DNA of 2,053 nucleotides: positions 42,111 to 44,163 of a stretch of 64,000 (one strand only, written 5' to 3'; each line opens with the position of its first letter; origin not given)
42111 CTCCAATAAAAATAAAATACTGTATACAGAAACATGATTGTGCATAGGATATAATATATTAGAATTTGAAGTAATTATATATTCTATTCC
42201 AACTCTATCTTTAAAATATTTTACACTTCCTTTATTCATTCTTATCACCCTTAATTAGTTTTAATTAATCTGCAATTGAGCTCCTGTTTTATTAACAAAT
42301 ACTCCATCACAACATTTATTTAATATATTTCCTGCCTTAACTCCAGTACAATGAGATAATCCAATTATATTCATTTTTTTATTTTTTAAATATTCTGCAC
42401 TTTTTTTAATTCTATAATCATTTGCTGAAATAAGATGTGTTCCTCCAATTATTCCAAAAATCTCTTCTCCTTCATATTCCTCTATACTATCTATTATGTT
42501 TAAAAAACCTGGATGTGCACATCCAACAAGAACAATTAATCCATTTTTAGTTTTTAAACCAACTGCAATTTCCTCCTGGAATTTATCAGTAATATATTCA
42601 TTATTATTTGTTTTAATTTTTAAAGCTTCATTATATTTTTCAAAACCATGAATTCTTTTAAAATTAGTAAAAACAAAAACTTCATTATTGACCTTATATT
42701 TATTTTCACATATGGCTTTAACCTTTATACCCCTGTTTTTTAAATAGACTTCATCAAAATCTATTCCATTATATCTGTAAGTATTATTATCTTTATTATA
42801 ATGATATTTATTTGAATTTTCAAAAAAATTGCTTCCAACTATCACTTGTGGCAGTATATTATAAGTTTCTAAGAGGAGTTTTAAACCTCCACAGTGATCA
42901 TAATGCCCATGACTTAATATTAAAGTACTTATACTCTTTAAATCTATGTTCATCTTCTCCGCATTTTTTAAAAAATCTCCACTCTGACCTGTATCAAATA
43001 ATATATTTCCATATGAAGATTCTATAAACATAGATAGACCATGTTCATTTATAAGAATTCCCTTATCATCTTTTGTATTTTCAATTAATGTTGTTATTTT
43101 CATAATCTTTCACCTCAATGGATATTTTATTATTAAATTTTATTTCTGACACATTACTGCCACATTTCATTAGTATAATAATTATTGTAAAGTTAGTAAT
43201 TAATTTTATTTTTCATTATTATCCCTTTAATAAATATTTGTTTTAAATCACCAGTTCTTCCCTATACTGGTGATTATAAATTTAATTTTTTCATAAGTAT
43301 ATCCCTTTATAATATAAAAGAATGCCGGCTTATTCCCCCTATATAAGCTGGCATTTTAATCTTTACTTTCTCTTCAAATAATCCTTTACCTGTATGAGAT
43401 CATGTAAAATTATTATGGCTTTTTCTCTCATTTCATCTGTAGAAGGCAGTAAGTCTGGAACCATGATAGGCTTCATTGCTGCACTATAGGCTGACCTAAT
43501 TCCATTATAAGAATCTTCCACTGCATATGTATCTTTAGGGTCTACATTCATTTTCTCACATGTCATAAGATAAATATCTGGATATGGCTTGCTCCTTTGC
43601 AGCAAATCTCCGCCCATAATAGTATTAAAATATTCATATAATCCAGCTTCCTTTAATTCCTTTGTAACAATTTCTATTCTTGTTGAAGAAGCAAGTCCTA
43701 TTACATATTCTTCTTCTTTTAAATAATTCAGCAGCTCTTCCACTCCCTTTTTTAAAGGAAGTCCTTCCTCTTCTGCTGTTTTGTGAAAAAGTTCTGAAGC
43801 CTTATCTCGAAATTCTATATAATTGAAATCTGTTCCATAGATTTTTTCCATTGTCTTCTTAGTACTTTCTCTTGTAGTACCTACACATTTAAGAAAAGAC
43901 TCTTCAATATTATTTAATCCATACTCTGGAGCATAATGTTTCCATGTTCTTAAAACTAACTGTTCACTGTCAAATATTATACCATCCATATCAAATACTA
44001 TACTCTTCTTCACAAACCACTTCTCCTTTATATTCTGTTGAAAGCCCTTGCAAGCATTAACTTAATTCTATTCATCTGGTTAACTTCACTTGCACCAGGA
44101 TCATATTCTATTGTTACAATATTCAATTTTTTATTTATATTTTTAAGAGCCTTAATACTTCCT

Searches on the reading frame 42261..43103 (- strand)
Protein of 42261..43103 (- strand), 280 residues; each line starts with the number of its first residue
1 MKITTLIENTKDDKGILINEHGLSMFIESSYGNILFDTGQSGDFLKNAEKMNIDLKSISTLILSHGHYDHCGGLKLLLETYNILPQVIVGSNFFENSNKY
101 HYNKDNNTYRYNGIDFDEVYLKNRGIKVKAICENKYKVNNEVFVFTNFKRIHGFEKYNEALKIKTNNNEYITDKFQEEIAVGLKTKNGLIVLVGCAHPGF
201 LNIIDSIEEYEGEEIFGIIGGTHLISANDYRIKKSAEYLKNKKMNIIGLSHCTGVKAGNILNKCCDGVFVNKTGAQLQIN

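Call 6: search_protein_families(library=ncbifam, proteins=[window:42261-43103:-], max_evalue=0.001)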
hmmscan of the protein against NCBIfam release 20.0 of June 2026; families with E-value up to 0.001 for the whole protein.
window:42261-43103:- (280 aa): 15 families
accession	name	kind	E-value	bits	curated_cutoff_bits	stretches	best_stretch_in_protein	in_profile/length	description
NF008580.0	PRK11539.1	equivalog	2.4e-08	32.8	969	1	20-120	511-611/758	ComEC family protein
TIGR00361.1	ComEC_Rec2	equivalog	5.6e-08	31.4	190.05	1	21-117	450-550/663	DNA internalization-related competence protein ComEC/Rec2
TIGR02651.1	RNase_Z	equivalog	6.5e-07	28.7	292.95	1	24-164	20-167/302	ribonuclease Z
NF012229.1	bla_class_B_core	domain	2.4e-06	27.8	100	1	18-77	13-71/139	metallo-beta-lactamase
NF033105.1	bla_subclass_B3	equivalog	3.4e-06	26.5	240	1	24-77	25-81/257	subclass B3 metallo-beta-lactamase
NF000801.0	PRK00055.1-3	equivalog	1.7e-05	24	252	1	23-83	21-79/307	ribonuclease Z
NF000427.2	blaCAU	exception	4.5e-05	22.9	500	1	21-77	24-85/262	CAU/MBL1b family subclass B3 metallo-beta-lactamase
NF047976.1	lactonase_AhlS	equivalog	0.00013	21.2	475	1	46-138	92-176/276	AhlS family quorum-quenching N-acyl homoserine lactonase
NF002553.0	PRK02113.1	equivalog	0.00015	21.3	386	1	24-77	37-86/252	MBL fold metallo-hydrolase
NF012101.1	blaGOB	exception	0.00019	20.9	560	1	24-77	54-110/290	GOB family subclass B3 metallo-beta-lactamase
NF041257.1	GntH_guanitoxin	equivalog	0.00024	20.1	333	1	22-78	31-88/374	guanitoxin biosynthesis MBL fold metallo-hydrolase GntH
NF008887.0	PRK11921.1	equivalog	0.00041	19.3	635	1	43-107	58-119/396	anaerobic nitric oxide reductase flavorubredoxin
NF000469.2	CAR_gen_B3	exception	0.00056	19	500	1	26-75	78-130/311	CAR family subclass B3 metallo-beta-lactamase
NF033184.1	B3_Acin_new1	exception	0.00076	18.7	580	0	18-75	44-105/283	putative subclass B3 metallo-beta-lactamase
NF047925.1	pyridox_lacton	equivalog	0.00084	19.2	325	0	50-84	81-115/268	4-pyridoxolactonase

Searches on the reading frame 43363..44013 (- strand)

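Call 44: search_protein_families(library=pfam, proteins=[window:43363-44013:-], max_evalue=0.00001)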
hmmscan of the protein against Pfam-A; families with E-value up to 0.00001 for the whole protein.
window:43363-44013:- (216 aa): 2 families
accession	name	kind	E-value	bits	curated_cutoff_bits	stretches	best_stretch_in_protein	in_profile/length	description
PF13419.12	HAD_2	-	4e-36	125.2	23.8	1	5-185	1-178/178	Haloacid dehalogenase-like hydrolase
PF00702.32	Hydrolase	-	1.4e-22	81.5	26.4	1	3-175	2-187/191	haloacid dehalogenase-like hydrolase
